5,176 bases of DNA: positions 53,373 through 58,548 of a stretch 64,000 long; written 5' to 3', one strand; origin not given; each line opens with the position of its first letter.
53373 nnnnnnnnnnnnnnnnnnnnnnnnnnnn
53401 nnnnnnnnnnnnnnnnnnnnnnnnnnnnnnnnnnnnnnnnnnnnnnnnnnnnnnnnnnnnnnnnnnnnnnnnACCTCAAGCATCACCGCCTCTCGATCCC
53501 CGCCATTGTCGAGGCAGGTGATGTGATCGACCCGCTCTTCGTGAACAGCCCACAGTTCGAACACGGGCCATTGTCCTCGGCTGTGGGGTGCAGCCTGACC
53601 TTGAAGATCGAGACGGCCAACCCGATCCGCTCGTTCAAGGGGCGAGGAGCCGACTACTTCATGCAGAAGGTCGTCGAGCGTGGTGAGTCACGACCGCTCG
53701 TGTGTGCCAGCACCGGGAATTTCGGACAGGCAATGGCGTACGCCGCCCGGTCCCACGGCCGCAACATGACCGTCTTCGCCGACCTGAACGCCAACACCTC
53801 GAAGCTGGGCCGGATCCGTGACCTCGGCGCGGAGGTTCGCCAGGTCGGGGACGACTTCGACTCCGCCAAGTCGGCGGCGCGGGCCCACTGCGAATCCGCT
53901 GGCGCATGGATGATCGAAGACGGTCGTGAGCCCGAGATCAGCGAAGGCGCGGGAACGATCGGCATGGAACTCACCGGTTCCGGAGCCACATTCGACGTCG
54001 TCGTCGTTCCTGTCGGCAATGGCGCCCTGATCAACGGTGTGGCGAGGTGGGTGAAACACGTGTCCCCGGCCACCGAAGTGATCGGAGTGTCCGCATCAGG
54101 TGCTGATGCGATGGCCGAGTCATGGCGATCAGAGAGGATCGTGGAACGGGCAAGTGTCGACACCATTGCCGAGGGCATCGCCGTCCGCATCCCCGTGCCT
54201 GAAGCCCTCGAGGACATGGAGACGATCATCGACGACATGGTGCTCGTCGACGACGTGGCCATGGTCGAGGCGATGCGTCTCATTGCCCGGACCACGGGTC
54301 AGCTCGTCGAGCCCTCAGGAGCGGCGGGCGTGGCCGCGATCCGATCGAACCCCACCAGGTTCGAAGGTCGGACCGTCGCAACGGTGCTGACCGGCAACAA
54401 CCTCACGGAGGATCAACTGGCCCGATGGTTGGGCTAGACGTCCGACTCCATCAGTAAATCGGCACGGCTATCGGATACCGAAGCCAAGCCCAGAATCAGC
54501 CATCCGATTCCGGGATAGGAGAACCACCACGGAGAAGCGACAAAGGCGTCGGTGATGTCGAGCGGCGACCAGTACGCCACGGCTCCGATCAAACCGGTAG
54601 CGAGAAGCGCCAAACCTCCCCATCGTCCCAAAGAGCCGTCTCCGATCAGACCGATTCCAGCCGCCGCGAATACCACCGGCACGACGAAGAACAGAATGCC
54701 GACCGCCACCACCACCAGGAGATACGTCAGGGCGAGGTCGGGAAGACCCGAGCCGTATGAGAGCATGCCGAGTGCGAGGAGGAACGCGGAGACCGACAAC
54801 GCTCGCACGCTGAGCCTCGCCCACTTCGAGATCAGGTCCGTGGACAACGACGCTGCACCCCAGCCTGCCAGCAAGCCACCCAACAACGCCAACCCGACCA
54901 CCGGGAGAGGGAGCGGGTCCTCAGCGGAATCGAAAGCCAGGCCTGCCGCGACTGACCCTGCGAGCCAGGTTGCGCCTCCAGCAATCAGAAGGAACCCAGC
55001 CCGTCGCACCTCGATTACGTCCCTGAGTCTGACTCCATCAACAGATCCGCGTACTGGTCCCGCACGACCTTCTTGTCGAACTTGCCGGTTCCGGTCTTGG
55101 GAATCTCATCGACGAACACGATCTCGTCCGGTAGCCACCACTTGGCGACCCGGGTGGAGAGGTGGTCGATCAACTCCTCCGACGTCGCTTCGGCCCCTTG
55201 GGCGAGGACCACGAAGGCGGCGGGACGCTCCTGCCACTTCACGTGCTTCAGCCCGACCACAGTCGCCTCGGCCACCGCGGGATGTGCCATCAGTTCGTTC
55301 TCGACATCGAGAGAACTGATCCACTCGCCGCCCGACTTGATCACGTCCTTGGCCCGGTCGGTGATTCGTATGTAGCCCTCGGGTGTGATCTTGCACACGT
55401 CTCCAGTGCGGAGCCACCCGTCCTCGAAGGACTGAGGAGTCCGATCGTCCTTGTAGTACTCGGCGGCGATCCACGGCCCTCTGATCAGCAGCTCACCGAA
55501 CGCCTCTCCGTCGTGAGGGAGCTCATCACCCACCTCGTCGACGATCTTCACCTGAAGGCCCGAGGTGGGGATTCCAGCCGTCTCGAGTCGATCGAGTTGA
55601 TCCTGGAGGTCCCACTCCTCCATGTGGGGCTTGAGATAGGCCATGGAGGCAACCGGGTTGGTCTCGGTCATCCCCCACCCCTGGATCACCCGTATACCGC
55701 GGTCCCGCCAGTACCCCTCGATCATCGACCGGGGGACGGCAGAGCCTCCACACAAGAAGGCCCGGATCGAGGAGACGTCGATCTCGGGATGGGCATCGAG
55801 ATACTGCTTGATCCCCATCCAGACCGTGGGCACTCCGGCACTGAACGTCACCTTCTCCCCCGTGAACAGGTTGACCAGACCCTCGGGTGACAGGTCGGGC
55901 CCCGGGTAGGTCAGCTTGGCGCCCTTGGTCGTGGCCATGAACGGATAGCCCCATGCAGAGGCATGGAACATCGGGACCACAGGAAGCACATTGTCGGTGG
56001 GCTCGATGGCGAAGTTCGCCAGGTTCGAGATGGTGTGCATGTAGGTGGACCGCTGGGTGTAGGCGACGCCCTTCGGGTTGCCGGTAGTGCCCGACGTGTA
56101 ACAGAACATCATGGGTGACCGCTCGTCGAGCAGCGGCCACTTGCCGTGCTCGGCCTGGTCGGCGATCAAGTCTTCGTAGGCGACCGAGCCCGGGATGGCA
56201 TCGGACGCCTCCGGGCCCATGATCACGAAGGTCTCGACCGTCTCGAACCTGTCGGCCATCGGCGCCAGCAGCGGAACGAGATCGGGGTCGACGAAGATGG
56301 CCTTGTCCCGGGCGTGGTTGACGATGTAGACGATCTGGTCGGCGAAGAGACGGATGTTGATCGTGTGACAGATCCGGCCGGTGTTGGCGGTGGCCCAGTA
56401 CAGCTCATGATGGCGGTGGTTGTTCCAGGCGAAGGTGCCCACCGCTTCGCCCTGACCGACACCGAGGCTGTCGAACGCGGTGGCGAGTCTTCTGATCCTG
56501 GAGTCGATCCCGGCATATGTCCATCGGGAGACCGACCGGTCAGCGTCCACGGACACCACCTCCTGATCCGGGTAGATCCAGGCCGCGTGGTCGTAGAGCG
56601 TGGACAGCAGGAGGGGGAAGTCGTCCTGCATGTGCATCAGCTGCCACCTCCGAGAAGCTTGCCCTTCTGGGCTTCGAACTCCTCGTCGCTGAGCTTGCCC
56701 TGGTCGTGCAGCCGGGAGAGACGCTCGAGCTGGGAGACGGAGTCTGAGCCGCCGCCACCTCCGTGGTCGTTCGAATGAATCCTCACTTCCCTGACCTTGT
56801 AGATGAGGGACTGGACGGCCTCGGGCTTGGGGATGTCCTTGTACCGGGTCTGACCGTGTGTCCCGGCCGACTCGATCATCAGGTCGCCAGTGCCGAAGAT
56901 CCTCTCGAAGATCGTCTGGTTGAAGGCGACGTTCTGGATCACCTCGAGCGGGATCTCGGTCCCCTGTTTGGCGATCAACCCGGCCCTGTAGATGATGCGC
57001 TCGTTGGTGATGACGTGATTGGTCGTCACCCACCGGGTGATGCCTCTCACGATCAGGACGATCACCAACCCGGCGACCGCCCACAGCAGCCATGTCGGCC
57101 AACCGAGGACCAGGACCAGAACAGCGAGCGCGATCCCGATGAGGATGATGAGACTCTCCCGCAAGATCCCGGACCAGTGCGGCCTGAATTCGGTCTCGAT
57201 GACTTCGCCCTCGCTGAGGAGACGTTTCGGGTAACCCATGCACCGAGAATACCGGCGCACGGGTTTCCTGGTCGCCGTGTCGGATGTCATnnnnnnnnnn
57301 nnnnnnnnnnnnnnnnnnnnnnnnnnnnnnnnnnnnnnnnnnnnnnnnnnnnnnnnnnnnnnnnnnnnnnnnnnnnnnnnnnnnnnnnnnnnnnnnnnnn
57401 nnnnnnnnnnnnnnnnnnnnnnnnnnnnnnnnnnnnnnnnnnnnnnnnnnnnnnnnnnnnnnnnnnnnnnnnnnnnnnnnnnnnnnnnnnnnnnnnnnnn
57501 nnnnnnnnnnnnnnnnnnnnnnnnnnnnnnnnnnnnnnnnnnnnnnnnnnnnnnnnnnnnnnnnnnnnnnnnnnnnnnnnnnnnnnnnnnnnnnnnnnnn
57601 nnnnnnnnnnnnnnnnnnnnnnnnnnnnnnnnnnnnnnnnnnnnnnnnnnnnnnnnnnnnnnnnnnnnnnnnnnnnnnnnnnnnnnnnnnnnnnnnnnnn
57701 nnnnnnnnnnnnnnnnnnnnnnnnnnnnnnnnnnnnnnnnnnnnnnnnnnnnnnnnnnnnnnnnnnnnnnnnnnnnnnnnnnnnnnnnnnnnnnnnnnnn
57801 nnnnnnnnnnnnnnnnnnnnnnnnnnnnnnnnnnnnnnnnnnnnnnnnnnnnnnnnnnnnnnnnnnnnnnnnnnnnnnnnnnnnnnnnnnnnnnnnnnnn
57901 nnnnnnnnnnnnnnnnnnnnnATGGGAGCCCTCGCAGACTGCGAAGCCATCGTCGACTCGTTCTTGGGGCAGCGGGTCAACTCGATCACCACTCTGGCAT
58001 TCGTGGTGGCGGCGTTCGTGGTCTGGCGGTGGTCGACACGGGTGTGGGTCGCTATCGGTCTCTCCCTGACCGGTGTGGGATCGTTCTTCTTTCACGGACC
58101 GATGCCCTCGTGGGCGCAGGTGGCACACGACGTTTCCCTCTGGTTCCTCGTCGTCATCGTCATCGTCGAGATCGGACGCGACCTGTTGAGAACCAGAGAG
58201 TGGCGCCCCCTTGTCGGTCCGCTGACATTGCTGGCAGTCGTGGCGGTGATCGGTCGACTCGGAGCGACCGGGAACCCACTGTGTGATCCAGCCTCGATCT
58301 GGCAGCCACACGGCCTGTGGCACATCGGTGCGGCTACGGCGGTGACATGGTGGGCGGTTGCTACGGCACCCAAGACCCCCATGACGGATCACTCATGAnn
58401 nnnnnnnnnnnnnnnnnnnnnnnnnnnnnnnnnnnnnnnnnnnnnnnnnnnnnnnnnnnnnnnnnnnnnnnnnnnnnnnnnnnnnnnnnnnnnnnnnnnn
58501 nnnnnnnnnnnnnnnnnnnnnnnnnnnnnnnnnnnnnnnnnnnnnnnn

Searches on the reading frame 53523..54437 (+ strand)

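Call 15: search_protein_families(library=pfam, proteins=[window:53523-54437:+])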
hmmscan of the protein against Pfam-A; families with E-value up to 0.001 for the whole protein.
window:53523-54437:+ (304 aa): 1 family
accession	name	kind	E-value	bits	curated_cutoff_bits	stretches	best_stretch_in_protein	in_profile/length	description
PF00291.31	PALP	-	5.3e-69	233.2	35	1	8-291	7-295/295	Pyridoxal-phosphate dependent enzyme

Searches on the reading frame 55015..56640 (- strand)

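Call 15: search_protein_families(library=pfam, proteins=[window:55015-56640:-])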
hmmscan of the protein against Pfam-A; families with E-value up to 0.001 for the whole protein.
window:55015-56640:- (541 aa): 2 families
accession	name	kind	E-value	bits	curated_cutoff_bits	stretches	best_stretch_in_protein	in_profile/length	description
PF00501.34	AMP-binding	-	4.9e-70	236.7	29.9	1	23-396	8-384/384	AMP-binding enzyme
PF13193.12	AMP-binding_C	-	1.2e-22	81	24.5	1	446-520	2-76/76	AMP-binding enzyme C-terminal domain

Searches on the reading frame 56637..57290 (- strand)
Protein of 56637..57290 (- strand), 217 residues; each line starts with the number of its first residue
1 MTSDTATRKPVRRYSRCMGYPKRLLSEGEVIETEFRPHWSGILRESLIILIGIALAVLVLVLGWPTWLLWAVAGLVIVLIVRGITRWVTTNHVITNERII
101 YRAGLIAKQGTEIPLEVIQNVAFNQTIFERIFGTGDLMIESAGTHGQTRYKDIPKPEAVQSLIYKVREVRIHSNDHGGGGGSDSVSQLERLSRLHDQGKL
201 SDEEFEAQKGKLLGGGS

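Call 15: search_protein_families(library=pfam, proteins=[window:56637-57290:-])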
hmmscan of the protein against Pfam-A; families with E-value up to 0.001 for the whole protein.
window:56637-57290:- (217 aa): 2 families
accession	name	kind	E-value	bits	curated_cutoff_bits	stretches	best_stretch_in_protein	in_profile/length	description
PF03703.20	bPH_2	-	3.4e-18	66.1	22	1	87-162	1-77/78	Bacterial PH domain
PF09851.14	SHOCT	-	9e-08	32.1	27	1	187-213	2-28/28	Short C-terminal domain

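Call 20: find_homologous_proteins(query=window:56637-57290:-, max_evalue=1e-10)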
Query window:56637-57290:- (217 aa): 707 proteins with E <= 1e-10 among 1379 candidates; the best 120 are listed.
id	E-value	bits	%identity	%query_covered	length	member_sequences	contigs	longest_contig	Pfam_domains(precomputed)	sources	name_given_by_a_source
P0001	7.5e-132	455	100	95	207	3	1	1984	PF09851.15,PF03703.21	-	-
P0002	2.7e-109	382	85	92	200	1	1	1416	PF09851.15,PF03703.21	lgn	-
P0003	1.3e-103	363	82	92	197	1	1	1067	PF09851.15,PF03703.21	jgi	-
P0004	6.6e-98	345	78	91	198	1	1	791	PF09851.15,PF03703.21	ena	-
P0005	1.8e-97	343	77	92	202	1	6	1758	PF09851.15,PF03703.21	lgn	-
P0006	5.2e-97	342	75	92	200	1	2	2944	PF09851.15,PF03703.21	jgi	jgi:uncharacterized membrane protein YdbT with pleckstrin-like domain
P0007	1.1e-96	341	77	92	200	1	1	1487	PF09851.15,PF03703.21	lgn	-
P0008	1.3e-96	340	75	92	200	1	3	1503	PF09851.15,PF03703.21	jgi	jgi:uncharacterized membrane protein YdbT with pleckstrin-like domain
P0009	1.9e-96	340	76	92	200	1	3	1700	PF09851.15,PF03703.21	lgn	-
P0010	2.1e-96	340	76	92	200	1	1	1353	PF09851.15,PF03703.21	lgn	-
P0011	2.7e-96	339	75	92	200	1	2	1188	PF09851.15,PF03703.21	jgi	jgi:uncharacterized membrane protein YdbT with pleckstrin-like domain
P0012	4.8e-96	338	75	92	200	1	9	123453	PF09851.15,PF03703.21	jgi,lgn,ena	jgi:membrane protein YdbS with pleckstrin-like domain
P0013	1.9e-95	337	74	92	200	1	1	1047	PF09851.15,PF03703.21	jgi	jgi:uncharacterized membrane protein YdbT with pleckstrin-like domain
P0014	2.5e-95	336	75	92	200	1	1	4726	PF09851.15,PF03703.21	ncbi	ncbi:MAG TPA: PH domain-containing protein [Acidimicrobiia bacterium]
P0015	6.8e-95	335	76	92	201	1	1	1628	PF09851.15,PF03703.21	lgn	-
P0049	3.5e-90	319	72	92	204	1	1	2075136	PF09851.15,PF03703.21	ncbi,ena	-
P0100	3.0e-86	306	70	91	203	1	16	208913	PF09851.15,PF03703.21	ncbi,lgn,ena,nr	ncbi:MAG TPA: PH domain-containing protein [Acidimicrobiia bacterium]|nr:PH domain-containing protei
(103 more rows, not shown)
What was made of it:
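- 57237..57251 (-): The bPH_2/SHOCT gene's own -10 hexamer (TATTCT, 57251-57246), 6 nt before its ATG (57239-57237), implying a leaderless mRNA. The protein database starts the homologues at MGYP (call 20).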

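Call 21: find_encoding_contigs(protein=P0049, flank=5000, max_places=2)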
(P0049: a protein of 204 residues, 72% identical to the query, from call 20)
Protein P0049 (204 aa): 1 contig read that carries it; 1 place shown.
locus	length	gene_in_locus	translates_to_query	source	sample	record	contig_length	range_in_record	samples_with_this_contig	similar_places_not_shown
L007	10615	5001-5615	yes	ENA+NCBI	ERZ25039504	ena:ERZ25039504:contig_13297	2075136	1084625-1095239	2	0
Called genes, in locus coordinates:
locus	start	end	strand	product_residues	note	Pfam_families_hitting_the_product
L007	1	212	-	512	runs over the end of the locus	PF00580:UvrD-helicase, PF13245:AAA_19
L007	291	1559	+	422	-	PF02812:ELFV_dehydrog_N, PF00208:ELFV_dehydrog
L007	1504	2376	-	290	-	PF12705:PDDEXK_1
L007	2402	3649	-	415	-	PF05977:MFS_3, PF07690:MFS_1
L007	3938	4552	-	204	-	PF05875:Ceramidase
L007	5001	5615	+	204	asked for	PF03703:bPH_2, PF09851:SHOCT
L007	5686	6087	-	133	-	-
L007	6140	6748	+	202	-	PF00501:AMP-binding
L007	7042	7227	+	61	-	PF13193:AMP-binding_C (weak)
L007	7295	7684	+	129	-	-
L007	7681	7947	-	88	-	-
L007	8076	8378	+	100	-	-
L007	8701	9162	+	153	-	PF00106:adh_short, PF13561:adh_short_C2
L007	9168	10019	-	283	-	PF00512:HisKA, PF02518:HATPase_c, PF13581:HATPase_c_2 (faint)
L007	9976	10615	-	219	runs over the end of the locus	-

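Call 22: find_encoding_contigs(protein=P0012, flank=5000, max_places=2)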
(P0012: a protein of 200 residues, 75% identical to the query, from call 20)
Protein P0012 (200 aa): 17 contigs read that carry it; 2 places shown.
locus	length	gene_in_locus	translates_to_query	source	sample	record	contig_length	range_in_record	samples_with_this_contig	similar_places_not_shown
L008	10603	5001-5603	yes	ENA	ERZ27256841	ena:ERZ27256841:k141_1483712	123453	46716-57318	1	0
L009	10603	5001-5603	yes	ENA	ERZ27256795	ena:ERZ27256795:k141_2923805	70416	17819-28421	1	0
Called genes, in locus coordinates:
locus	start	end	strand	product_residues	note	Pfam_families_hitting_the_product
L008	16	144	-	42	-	-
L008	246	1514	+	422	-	PF02812:ELFV_dehydrog_N, PF00208:ELFV_dehydrog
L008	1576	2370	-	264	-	PF12705:PDDEXK_1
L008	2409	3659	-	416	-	PF05977:MFS_3, PF07690:MFS_1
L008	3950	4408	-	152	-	PF05875:Ceramidase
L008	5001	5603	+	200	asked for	PF03703:bPH_2, PF09851:SHOCT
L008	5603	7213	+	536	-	PF00501:AMP-binding, PF13193:AMP-binding_C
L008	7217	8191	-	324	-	PF00291:PALP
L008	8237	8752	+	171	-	PF13527:Acetyltransf_9, PF00583:Acetyltransf_1, PF13508:Acetyltransf_7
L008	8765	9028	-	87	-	-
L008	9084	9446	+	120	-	-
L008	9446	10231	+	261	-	PF00106:adh_short, PF13561:adh_short_C2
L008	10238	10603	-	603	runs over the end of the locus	PF01590:GAF (weak), PF13185:GAF_2, PF13492:GAF_3 (weak), PF00512:HisKA, PF02518:HATPase_c, PF13581:HATPase_c_2 (faint)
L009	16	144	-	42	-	-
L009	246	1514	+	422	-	PF02812:ELFV_dehydrog_N, PF00208:ELFV_dehydrog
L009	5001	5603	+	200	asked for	PF03703:bPH_2, PF09851:SHOCT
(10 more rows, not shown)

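Call 23: find_encoding_contigs(protein=P0100, flank=5000, max_places=2)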
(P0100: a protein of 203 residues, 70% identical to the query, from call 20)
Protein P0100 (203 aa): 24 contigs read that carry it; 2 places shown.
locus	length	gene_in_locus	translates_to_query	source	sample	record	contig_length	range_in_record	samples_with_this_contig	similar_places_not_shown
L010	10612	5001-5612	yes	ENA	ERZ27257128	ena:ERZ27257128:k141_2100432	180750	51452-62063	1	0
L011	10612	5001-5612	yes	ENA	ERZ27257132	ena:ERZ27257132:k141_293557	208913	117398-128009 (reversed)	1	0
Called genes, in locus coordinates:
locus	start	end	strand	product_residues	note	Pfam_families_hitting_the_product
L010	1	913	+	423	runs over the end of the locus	PF02812:ELFV_dehydrog_N, PF00208:ELFV_dehydrog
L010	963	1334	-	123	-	PF00903:Glyoxalase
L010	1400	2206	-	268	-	PF12705:PDDEXK_1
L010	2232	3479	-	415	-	PF05977:MFS_3 (weak), PF07690:MFS_1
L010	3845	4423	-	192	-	-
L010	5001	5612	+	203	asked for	PF03703:bPH_2, PF09851:SHOCT (weak)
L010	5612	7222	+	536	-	PF00501:AMP-binding, PF13193:AMP-binding_C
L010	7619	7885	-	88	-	-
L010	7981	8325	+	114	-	-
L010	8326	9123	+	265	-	PF00106:adh_short, PF13561:adh_short_C2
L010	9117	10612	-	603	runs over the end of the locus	PF01590:GAF, PF13185:GAF_2, PF13492:GAF_3 (weak), PF00512:HisKA, PF02518:HATPase_c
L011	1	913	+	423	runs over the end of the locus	PF02812:ELFV_dehydrog_N, PF00208:ELFV_dehydrog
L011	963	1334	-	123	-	PF00903:Glyoxalase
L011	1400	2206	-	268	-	PF12705:PDDEXK_1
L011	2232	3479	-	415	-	PF05977:MFS_3 (weak), PF07690:MFS_1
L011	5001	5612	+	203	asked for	PF03703:bPH_2, PF09851:SHOCT (weak)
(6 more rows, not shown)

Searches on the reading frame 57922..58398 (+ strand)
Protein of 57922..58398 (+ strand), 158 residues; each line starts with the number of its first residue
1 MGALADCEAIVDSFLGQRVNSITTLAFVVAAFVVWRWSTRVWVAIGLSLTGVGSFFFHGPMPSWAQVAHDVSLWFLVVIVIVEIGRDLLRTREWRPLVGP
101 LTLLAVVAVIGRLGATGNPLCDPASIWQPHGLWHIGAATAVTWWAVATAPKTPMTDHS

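Call 15: search_protein_families(library=pfam, proteins=[window:57922-58398:+])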
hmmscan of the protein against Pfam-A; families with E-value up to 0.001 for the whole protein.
window:57922-58398:+ (158 aa): 1 family
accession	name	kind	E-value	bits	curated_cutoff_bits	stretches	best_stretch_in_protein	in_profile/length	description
PF05875.18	Ceramidase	-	2.1e-05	24.5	32.5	1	16-86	21-98/259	Ceramidase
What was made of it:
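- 57922..58398 (+): 158-aa membrane protein gene (weak ceramidase-like match) lying between the two RNA genes and convergent with the short RNA. It is a lineage-specific insertion and not part of the RNA system. Pfam E = 2e-5, below the family cut-off (call 15).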

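Call 16: find_encoding_contigs(protein=window:57922-58398:+, flank=3000, max_places=6)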
Protein window:57922-58398:+ (158 aa): 8 contigs read that carry it; 6 places shown.
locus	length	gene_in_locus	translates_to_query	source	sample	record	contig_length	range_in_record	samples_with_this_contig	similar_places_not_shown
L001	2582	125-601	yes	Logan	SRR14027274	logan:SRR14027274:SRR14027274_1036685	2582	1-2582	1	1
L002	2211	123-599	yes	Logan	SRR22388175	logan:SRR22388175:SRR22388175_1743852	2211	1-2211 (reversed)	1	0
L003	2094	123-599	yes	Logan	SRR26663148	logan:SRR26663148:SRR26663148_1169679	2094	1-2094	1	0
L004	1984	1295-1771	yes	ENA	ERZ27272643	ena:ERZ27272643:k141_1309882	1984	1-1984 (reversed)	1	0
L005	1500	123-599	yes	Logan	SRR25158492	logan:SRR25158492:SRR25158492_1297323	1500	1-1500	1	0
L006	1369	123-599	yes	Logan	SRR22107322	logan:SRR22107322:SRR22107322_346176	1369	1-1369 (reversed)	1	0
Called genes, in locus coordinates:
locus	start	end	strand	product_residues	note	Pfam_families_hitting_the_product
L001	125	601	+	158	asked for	PF05875:Ceramidase (weak)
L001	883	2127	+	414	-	PF07690:MFS_1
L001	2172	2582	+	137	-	?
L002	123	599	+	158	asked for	PF05875:Ceramidase (weak)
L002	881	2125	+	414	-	PF07690:MFS_1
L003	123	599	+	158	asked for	PF05875:Ceramidase (weak)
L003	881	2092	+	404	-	?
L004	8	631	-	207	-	PF03703:bPH_2, PF09851:SHOCT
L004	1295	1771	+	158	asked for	PF05875:Ceramidase (weak)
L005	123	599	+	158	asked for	PF05875:Ceramidase (weak)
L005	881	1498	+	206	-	?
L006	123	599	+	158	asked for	PF05875:Ceramidase (weak)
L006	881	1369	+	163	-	?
